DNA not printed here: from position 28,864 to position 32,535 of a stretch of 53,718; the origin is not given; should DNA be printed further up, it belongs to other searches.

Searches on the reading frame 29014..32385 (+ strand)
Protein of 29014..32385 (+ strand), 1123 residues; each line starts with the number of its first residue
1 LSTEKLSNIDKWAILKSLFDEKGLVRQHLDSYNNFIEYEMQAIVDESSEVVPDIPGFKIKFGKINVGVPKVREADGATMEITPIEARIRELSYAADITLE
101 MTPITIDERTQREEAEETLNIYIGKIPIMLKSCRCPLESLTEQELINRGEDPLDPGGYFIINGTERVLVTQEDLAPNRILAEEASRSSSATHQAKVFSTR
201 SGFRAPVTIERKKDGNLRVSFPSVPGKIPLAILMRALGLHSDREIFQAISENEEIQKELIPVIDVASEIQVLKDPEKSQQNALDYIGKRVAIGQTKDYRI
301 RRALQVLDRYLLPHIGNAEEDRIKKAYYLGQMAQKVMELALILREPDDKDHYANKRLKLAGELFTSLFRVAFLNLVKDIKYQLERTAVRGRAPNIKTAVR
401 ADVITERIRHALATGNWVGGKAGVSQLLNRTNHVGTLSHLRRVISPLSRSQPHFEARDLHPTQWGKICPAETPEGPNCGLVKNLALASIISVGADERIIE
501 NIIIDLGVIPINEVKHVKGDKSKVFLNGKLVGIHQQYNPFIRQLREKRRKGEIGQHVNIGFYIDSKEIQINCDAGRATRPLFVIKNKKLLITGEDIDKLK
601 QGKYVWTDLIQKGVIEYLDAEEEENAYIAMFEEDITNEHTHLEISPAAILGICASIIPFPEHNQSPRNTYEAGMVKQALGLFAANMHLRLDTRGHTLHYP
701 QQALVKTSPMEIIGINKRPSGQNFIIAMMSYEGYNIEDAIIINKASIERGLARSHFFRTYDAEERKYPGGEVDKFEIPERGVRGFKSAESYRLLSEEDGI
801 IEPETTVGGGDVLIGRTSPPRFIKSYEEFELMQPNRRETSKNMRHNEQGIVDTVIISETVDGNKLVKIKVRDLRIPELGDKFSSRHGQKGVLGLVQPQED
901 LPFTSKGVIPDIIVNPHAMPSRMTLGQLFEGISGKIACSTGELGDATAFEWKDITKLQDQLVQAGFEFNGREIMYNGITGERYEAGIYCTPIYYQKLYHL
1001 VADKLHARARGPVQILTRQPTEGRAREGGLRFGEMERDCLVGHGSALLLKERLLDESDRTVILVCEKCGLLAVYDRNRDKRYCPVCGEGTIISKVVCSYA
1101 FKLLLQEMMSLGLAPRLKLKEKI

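Call 63: search_protein_families(library=pfam, proteins=[window:29014-32385:+], max_evalue=0.001)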
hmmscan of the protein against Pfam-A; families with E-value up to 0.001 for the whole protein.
window:29014-32385:+ (1123 aa): 7 families
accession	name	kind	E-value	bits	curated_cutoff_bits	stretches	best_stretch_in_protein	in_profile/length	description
PF00562.33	RNA_pol_Rpb2_6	-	1.3e-131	439.6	23.4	1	653-1026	1-373/373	RNA polymerase Rpb2, domain 6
PF04563.20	RNA_pol_Rpb2_1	-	1.8e-57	194.6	28.2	1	23-406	1-203/203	RNA polymerase beta subunit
PF04561.19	RNA_pol_Rpb2_2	-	6.5e-34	117.7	21.7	1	177-358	3-190/190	RNA polymerase Rpb2, domain 2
PF04560.25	RNA_pol_Rpb2_7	-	1.5e-28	99.5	32.1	1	1028-1119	1-86/87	RNA polymerase Rpb2, domain 7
PF04565.21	RNA_pol_Rpb2_3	-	1e-25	90.1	21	1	426-488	1-66/68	RNA polymerase Rpb2, domain 3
PF04566.18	RNA_pol_Rpb2_4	-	2.8e-22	79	28.7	1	524-585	1-62/62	RNA polymerase Rpb2, domain 4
PF04567.22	RNA_pol_Rpb2_5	-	5.9e-11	43.5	21.1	1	606-639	1-34/66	RNA polymerase Rpb2, domain 5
